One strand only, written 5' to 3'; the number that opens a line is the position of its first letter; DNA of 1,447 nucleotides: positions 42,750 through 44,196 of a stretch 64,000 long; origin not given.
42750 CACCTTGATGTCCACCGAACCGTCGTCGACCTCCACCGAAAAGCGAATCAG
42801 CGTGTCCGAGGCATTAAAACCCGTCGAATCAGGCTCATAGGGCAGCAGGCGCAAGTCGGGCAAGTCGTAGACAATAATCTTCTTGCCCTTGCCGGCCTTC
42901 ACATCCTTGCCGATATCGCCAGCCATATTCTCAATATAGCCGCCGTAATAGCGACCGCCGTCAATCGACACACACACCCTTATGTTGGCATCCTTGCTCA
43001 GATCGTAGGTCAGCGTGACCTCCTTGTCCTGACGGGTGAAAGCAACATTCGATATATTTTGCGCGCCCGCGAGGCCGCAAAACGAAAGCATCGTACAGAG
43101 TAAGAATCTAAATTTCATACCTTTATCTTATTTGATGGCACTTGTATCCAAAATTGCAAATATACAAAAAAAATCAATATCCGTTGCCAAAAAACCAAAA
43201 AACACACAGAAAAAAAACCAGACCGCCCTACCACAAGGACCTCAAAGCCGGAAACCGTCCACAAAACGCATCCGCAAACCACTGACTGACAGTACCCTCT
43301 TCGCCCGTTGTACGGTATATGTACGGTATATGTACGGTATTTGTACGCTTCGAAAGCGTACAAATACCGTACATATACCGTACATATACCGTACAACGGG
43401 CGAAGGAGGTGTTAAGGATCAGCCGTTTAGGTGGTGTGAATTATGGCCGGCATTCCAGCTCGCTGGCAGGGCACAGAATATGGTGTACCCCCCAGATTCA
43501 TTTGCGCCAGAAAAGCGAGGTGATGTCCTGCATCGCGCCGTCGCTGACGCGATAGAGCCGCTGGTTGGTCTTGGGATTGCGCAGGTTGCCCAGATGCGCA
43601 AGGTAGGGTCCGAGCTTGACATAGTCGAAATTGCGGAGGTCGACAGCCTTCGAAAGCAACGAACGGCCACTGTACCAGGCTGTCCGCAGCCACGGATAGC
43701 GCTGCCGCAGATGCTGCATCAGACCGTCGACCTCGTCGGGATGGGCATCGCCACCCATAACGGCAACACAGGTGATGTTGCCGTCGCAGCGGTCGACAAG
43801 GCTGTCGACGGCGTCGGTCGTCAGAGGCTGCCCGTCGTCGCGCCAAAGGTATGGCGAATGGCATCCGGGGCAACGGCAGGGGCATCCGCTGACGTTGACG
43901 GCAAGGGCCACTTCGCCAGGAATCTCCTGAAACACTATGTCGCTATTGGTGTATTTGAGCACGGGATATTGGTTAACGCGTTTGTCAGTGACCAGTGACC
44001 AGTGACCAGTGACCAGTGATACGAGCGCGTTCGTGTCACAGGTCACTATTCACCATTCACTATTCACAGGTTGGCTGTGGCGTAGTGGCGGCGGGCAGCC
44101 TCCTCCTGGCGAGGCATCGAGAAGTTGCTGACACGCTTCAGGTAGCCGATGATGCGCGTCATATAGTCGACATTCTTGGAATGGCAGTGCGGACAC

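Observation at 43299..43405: GTAC-iteron palindrome copy 2: a perfect 52-bp-arm palindrome between nrdG and the FGE-family gene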

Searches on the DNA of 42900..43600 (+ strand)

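Call 10: search_rna_families(source=window, start=42900, end=43600, threshold=evalue, max_evalue=10)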
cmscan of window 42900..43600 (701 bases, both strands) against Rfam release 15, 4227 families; matches with E-value up to 10: 26.
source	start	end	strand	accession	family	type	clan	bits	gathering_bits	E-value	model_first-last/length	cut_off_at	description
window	43291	43409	-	RF03793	MIR810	Gene; miRNA;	-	75.2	170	6.3e-15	1-223/223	no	MIR810 microRNA precursor family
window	43291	43417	+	RF03793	MIR810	Gene; miRNA;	-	73.1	170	2e-14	1-223/223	no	MIR810 microRNA precursor family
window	43317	43387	+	RF03747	mir-4536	Gene; miRNA;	-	59.5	76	1.2e-10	1-88/88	no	mir-4536 microRNA precursor family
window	43317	43387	-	RF03747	mir-4536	Gene; miRNA;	-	59.5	76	1.2e-10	1-88/88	no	mir-4536 microRNA precursor family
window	43292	43412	+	RF04207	MIR5048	Gene; miRNA;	-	42.6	160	3.9e-08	1-356/356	no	MIR5048 microRNA precursor family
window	43319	43387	+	RF04154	mir-1277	Gene; miRNA;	-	39.5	81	5.6e-06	1-78/78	no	mir-1277 microRNA precursor family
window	43317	43385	-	RF04154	mir-1277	Gene; miRNA;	-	39.2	81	6.5e-06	1-78/78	no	mir-1277 microRNA precursor family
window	43316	43388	-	RF04052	mir-466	Gene; miRNA;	-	36.7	85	1.7e-05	1-80/80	no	mir-466 microRNA precursor family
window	43316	43388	+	RF04052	mir-466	Gene; miRNA;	-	36.2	85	2.3e-05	1-80/80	no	mir-466 microRNA precursor family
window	43304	43396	-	RF04158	mir-568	Gene; miRNA;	-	35.6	75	0.00031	1-93/93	no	mir-568 microRNA precursor family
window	43308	43400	+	RF04158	mir-568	Gene; miRNA;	-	35.6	75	0.00031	1-93/93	no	mir-568 microRNA precursor family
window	43317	43387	-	RF04176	mir-3149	Gene; miRNA;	-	33.8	100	0.00015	1-83/83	no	mir-3149 microRNA precursor family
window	43316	43389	-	RF04217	mir-297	Gene; miRNA;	-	33.8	90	0.00041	1-71/71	no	mir-297 microRNA precursor family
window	43315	43388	+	RF04217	mir-297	Gene; miRNA;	-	33.7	90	0.00046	1-71/71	no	mir-297 microRNA precursor family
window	43309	43386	+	RF03554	mir-92_2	Gene; miRNA;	-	33.5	70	0.00015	1-84/84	no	mir-92_2 microRNA precursor family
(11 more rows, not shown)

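Call 62: search_dna_similar(query=window:43262-43446:+, collection=plasmids, mode=distant, max_evalue=0.001, max_rows=10)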
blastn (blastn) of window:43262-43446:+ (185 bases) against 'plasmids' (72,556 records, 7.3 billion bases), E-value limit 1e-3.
No match.

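Call 63: search_dna_similar(query=window:43262-43446:+, collection=phages, mode=distant, max_evalue=0.001, max_rows=10)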
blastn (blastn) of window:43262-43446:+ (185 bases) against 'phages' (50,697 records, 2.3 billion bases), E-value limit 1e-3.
No match.

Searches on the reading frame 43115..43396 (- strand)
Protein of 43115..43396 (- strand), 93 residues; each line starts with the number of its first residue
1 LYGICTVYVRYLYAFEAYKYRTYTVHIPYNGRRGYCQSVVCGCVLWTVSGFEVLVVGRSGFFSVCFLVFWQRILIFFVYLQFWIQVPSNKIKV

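Call 83: search_protein_families(library=pfam, proteins=[window:43115-43396:-], max_evalue=0.001)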
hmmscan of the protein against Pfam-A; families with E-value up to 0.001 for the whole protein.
window:43115-43396:- (93 aa): 0 families

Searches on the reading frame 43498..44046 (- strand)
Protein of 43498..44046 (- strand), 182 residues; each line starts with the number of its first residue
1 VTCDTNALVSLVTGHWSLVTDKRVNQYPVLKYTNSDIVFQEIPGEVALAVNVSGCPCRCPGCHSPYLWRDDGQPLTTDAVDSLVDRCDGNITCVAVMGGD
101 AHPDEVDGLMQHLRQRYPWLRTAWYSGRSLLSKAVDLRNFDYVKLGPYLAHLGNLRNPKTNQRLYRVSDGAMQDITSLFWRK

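Call 8: search_protein_families(library=pfam, proteins=[window:43498-44046:-])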
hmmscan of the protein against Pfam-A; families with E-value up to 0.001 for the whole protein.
window:43498-44046:- (182 aa): 1 family
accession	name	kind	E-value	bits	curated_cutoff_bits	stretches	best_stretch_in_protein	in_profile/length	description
PF13353.11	Fer4_12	-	4.6e-07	30.7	22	1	48-127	8-91/137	4Fe-4S single cluster domain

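Call 18: find_encoding_contigs(protein=window:43498-44046:-, flank=4000, max_places=10)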
Protein window:43498-44046:- (182 aa): 8 contigs read that carry it; 3 places shown.
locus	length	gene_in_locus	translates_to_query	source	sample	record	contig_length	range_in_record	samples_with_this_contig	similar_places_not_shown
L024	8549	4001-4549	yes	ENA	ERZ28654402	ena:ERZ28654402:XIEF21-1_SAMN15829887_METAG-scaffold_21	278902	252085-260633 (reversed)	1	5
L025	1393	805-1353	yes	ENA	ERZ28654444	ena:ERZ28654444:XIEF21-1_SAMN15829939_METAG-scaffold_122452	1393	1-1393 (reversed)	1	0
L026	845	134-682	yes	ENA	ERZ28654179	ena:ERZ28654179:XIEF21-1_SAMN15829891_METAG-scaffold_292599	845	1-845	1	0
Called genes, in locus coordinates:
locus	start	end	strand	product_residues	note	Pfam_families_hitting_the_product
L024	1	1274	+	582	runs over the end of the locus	PF00654:Voltage_CLC, PF00571:CBS (faint)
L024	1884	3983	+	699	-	PF03477:ATP-cone, PF13597:NRDD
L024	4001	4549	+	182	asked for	PF13353:Fer4_12 (weak)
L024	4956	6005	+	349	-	PF03781:FGE-sulfatase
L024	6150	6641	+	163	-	PF00156:Pribosyltran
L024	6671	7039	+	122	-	-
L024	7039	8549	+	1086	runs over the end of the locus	-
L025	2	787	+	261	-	?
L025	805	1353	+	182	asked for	PF13353:Fer4_12 (weak)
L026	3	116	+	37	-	?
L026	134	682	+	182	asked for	PF13353:Fer4_12 (weak)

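Call 33: find_homologous_proteins(query=window:43498-44046:-, max_evalue=1e-40)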
Query window:43498-44046:- (182 aa): 1457 proteins with E <= 1e-40 among 2278 candidates; the best 120 are listed.
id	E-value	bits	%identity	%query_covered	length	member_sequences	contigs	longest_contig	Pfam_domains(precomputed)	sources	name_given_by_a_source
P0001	2.5e-118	411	100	95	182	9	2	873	PF13353.12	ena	-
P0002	5.9e-75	269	75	84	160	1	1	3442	PF13353.12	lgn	-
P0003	1.7e-73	264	72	85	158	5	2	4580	PF13353.12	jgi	jgi:anaerobic ribonucleoside-triphosphate reductase activating protein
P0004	1.9e-73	264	71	85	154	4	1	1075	PF13353.12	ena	-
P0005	8.2e-73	262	72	85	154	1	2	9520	PF13353.12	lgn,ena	-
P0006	5.3e-72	260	69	85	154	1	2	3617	PF13353.12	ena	-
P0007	5.4e-72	260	72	85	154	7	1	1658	PF13353.12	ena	-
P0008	7.2e-72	259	72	85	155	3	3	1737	PF13353.12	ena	-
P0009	9.9e-72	259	68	84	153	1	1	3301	PF13353.12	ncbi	-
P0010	1.0e-71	259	71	85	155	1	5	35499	PF13353.12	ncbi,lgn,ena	-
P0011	3.5e-71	257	70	85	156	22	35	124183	PF13353.12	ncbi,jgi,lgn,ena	jgi:anaerobic ribonucleoside-triphosphate reductase activating protein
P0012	1.0e-70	255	69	84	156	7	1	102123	PF13353.12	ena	-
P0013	1.6e-70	255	69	84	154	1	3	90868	PF13353.12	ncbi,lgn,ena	-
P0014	1.8e-70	255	70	85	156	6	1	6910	PF13353.12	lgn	-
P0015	3.7e-70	254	69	84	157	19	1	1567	PF13353.12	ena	-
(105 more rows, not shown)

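Call 34: find_encoding_contigs(protein=P0005, flank=3000, max_places=3)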
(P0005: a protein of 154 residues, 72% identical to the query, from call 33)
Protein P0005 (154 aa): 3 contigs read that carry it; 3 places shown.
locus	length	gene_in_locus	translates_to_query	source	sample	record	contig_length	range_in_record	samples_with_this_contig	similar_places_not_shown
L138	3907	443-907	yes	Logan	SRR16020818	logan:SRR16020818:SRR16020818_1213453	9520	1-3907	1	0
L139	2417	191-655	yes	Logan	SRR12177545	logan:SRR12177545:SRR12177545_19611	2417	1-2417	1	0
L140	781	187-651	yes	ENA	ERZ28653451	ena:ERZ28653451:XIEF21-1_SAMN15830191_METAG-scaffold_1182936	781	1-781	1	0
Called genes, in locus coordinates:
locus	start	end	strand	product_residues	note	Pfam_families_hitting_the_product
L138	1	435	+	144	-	?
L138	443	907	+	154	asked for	PF13353:Fer4_12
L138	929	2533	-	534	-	PF00496:SBP_bac_5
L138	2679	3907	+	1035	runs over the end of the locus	PF07719:TPR_2 (faint), PF09976:TPR_21 (faint), PF12895:ANAPC3 (faint), PF13424:TPR_12 (faint), PF13432:TPR_16 (faint), PF21545:T7SS_EccA1_N (faint), PF25062:ARM_TT21_N (faint), PF13174:TPR_6 (weak), +6 more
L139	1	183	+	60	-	?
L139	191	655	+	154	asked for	PF13353:Fer4_12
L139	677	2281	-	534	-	PF00496:SBP_bac_5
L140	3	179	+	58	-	?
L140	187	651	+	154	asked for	PF13353:Fer4_12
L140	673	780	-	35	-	?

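Call 35: find_encoding_contigs(protein=P0003, flank=3000, max_places=3)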
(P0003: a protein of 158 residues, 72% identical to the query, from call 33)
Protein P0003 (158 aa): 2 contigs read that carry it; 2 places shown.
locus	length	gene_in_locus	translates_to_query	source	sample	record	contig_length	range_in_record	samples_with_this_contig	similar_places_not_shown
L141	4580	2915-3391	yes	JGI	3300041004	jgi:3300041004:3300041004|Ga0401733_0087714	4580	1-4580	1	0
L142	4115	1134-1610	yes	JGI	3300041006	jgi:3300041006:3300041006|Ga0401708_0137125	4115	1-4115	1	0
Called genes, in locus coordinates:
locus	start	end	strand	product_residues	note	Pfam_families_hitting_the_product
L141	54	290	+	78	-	-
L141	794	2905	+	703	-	PF03477:ATP-cone, PF13597:NRDD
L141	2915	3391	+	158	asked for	PF13353:Fer4_12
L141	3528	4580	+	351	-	?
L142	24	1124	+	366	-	PF13597:NRDD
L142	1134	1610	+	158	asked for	PF13353:Fer4_12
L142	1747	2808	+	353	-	PF07922:Glyco_transf_52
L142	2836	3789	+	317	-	PF01380:SIS, PF00571:CBS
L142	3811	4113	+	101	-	?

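Call 36: find_encoding_contigs(protein=P0002, flank=3000, max_places=3)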
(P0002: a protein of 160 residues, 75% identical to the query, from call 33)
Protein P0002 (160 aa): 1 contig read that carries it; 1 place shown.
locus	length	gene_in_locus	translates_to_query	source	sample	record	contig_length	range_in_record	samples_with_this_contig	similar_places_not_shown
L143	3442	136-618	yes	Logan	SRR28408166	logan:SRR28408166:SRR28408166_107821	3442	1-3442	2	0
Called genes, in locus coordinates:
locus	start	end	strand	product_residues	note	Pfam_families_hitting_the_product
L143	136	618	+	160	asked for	PF13353:Fer4_12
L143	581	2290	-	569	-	PF00496:SBP_bac_5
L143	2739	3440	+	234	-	?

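Call 86: find_encoding_contigs(protein=P0009, flank=3000, max_places=3)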
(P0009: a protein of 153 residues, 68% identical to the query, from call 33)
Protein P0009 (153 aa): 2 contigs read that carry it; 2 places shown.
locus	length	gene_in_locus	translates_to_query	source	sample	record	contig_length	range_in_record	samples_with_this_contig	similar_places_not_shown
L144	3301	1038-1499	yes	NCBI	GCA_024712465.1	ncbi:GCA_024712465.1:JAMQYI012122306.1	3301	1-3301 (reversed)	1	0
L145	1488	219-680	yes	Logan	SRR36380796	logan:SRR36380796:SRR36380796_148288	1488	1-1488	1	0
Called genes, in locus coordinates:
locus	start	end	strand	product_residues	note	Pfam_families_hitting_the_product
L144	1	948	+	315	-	?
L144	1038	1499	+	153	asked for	PF13353:Fer4_12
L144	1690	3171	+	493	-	PF02225:PA, PF04389:Peptidase_M28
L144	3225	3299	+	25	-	?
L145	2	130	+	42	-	?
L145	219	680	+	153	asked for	PF13353:Fer4_12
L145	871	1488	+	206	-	?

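Call 87: find_encoding_contigs(protein=P0010, flank=3000, max_places=4)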
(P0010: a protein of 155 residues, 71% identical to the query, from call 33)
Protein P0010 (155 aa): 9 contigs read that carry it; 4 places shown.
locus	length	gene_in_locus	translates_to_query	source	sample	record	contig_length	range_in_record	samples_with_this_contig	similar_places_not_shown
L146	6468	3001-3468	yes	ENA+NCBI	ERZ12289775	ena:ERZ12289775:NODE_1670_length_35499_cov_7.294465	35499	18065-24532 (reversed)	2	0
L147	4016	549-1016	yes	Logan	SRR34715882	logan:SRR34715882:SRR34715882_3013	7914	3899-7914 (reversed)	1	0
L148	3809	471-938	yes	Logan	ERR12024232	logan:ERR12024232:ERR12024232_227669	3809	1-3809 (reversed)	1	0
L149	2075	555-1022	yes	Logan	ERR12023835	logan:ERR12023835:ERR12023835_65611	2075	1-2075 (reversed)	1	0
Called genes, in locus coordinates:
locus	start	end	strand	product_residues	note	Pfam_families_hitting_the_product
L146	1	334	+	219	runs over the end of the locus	-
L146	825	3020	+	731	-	PF03477:ATP-cone, PF13597:NRDD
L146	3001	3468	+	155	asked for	PF13353:Fer4_12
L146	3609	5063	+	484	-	PF02225:PA (weak), PF01546:Peptidase_M20 (faint), PF04389:Peptidase_M28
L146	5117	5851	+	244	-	PF12679:ABC2_membrane_2, PF12730:ABC2_membrane_4 (weak), PF13346:ABC2_membrane_5 (weak), PF12698:ABC2_membrane_3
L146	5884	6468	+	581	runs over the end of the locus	PF23357:DUF7088, PF09822:ABC_transp_aux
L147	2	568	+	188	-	?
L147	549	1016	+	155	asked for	PF13353:Fer4_12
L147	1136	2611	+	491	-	PF02225:PA (weak), PF04389:Peptidase_M28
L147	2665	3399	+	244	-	PF12679:ABC2_membrane_2, PF12730:ABC2_membrane_4 (weak), PF13346:ABC2_membrane_5 (weak), PF12698:ABC2_membrane_3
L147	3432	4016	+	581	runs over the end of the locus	PF23357:DUF7088, PF09822:ABC_transp_aux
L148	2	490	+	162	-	?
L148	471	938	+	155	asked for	PF13353:Fer4_12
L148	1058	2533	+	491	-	PF02225:PA (weak), PF04389:Peptidase_M28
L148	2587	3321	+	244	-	PF12679:ABC2_membrane_2, PF12730:ABC2_membrane_4 (weak), PF13346:ABC2_membrane_5 (weak), PF12698:ABC2_membrane_3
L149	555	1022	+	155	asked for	PF13353:Fer4_12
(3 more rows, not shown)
